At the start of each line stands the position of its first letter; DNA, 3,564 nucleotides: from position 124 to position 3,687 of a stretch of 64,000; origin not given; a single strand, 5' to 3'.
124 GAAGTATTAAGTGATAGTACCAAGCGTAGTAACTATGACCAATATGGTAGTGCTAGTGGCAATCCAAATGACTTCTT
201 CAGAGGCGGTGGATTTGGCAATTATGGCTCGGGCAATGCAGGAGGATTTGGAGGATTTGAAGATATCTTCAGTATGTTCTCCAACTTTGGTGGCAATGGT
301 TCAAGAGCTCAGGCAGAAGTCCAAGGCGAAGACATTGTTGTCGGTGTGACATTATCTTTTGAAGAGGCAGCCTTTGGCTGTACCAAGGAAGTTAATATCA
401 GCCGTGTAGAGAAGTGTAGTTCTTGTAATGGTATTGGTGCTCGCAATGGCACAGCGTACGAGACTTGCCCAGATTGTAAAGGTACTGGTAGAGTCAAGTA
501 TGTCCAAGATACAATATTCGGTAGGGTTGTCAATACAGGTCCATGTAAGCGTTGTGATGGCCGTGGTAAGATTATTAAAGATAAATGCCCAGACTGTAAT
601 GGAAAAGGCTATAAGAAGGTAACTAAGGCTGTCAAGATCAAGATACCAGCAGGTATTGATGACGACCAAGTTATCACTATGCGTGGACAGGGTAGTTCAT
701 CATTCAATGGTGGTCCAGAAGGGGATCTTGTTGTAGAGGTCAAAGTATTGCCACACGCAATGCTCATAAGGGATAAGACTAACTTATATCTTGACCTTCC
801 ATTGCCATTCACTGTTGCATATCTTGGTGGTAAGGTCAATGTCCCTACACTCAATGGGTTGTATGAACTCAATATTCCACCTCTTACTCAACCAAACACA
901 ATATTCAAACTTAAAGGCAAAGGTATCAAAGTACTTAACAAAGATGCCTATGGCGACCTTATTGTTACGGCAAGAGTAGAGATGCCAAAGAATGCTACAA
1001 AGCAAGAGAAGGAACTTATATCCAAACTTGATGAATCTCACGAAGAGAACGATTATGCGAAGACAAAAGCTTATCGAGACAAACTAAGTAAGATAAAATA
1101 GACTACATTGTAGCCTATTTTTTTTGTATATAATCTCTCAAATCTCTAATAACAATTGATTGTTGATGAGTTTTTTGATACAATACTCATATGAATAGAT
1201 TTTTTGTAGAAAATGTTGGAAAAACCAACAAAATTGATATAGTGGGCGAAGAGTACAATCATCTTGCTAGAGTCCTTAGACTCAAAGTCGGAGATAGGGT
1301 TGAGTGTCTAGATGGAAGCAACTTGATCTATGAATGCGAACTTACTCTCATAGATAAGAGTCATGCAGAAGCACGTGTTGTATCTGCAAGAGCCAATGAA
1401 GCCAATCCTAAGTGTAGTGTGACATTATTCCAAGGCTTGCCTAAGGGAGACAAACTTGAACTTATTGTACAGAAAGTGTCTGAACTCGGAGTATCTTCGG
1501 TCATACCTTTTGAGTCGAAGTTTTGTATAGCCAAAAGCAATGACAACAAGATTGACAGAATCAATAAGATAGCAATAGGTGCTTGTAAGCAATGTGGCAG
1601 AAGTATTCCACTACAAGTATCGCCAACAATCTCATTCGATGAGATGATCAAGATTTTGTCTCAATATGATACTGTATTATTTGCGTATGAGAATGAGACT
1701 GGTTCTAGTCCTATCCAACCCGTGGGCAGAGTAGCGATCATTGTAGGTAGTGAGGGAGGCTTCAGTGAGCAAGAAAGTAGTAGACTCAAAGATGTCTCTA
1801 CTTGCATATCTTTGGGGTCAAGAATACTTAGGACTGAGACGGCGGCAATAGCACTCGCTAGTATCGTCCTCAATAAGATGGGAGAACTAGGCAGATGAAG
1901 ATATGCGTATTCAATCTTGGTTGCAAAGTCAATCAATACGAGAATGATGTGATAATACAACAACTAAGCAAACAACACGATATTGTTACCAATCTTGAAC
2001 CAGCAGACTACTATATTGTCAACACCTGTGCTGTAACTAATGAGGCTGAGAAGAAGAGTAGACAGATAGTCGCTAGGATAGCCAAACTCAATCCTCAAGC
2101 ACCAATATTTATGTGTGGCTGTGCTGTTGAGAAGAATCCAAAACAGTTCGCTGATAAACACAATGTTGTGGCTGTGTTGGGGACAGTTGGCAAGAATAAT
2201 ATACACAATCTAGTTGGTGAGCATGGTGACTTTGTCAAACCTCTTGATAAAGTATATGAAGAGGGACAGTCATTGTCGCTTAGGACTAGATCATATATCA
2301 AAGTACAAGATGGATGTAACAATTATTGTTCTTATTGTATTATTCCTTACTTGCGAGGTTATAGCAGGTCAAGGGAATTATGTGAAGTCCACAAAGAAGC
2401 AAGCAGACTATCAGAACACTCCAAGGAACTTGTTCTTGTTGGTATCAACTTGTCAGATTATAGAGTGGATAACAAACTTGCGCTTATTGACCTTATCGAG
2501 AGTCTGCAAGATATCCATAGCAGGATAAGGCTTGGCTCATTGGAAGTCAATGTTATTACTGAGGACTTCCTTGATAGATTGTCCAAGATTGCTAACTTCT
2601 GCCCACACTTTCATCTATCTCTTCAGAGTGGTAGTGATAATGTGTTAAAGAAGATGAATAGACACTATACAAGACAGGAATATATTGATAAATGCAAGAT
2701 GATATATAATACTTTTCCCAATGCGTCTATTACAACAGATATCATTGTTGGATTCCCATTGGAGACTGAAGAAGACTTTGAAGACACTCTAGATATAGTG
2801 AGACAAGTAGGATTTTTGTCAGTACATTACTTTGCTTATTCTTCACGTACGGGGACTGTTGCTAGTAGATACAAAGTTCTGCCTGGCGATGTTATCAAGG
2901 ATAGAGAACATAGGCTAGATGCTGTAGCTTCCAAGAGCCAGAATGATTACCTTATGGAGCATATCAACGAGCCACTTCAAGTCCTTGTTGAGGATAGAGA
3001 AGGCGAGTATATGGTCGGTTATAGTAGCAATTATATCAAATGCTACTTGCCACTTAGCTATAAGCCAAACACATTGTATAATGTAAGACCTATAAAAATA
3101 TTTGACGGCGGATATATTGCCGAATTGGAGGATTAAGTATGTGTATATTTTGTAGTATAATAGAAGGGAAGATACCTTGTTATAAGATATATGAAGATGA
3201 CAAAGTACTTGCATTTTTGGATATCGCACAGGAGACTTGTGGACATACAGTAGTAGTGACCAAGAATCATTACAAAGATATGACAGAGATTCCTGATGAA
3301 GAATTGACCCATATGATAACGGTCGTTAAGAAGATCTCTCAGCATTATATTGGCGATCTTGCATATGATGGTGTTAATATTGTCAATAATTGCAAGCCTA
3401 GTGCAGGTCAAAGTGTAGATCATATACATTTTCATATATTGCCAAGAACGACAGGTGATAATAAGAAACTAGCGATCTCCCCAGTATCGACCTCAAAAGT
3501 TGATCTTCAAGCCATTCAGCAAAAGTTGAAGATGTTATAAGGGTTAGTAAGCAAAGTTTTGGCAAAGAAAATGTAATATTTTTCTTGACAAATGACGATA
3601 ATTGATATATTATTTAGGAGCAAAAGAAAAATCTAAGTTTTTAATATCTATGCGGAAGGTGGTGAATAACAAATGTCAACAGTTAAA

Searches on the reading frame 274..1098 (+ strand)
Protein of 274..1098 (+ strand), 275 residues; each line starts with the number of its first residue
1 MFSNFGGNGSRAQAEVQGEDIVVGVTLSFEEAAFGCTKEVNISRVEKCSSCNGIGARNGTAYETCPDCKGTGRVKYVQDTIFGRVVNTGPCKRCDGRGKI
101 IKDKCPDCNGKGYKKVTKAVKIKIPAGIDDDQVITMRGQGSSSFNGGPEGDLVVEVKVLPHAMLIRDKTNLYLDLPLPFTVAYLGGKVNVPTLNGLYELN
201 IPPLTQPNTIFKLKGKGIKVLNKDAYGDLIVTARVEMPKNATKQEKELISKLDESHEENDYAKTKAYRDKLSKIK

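Call 58: search_protein_families(library=pfam, proteins=[window:274-1098:+], max_evalue=0.00001)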
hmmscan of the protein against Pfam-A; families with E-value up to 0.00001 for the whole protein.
window:274-1098:+ (275 aa): 2 families
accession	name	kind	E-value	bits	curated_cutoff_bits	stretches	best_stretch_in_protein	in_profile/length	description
PF01556.23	DnaJ_C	-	4.1e-44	150.7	26.6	1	23-238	3-152/152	DnaJ C terminal domain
PF00684.25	DnaJ_CXXCXGXG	-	6.2e-17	62.1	32.7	1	48-112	1-65/65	DnaJ central domain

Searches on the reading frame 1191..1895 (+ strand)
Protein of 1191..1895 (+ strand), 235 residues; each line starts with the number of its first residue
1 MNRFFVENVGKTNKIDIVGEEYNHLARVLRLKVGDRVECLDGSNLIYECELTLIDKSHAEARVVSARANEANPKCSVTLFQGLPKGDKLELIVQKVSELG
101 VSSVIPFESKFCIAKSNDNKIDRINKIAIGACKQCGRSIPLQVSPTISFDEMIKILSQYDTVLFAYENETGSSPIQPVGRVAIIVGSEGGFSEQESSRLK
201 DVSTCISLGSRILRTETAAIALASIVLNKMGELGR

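Call 58: search_protein_families(library=pfam, proteins=[window:1191-1895:+], max_evalue=0.00001)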
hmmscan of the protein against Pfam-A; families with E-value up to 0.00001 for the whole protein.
window:1191-1895:+ (235 aa): 2 families
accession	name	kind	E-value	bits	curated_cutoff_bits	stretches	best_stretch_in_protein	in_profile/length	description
PF04452.19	Methyltrans_RNA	-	3.7e-46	157.1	23.9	1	74-226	4-164/165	RNA methyltransferase domain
PF20260.4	PUA_4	-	5.7e-15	55.6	23.9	1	19-63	3-47/48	RNA methyltransferase PUA domain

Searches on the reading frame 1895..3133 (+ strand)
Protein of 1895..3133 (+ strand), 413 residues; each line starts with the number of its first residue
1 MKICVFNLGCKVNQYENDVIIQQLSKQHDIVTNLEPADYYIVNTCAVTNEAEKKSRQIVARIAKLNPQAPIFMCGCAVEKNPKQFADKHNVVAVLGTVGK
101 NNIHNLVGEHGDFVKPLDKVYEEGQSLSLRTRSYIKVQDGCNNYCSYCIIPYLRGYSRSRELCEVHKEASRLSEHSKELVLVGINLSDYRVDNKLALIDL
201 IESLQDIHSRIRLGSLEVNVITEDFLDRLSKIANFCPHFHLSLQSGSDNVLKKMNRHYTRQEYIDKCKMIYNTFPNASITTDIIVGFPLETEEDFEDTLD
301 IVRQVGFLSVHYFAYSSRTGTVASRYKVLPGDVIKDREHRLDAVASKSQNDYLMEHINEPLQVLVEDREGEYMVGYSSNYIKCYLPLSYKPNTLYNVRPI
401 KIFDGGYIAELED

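Call 58: search_protein_families(library=pfam, proteins=[window:1895-3133:+], max_evalue=0.00001)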
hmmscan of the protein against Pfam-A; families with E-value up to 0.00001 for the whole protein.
window:1895-3133:+ (413 aa): 2 families
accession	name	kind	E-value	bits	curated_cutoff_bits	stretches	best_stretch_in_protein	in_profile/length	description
PF04055.27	Radical_SAM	-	1.4e-24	87.5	29.5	1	135-300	1-164/166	Radical SAM superfamily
PF00919.26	UPF0004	-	1.5e-21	76.7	27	1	2-94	1-96/98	Uncharacterized protein family UPF0004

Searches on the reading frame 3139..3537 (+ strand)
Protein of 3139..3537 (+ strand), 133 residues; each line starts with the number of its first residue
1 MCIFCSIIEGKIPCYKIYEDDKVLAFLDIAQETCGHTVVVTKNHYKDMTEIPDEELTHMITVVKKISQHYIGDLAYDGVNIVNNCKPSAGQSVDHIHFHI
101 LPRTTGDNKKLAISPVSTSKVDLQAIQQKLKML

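Call 58: search_protein_families(library=pfam, proteins=[window:3139-3537:+], max_evalue=0.00001)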
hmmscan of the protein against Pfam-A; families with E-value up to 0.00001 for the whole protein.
window:3139-3537:+ (133 aa): 2 families
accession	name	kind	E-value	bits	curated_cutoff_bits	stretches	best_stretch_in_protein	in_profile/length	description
PF01230.28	HIT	-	3.5e-25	88.9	21.5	1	10-104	2-96/98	HIT domain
PF11969.13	DcpS_C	-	1.1e-12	48.8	24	1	2-102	2-101/114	Scavenger mRNA decapping enzyme C-term binding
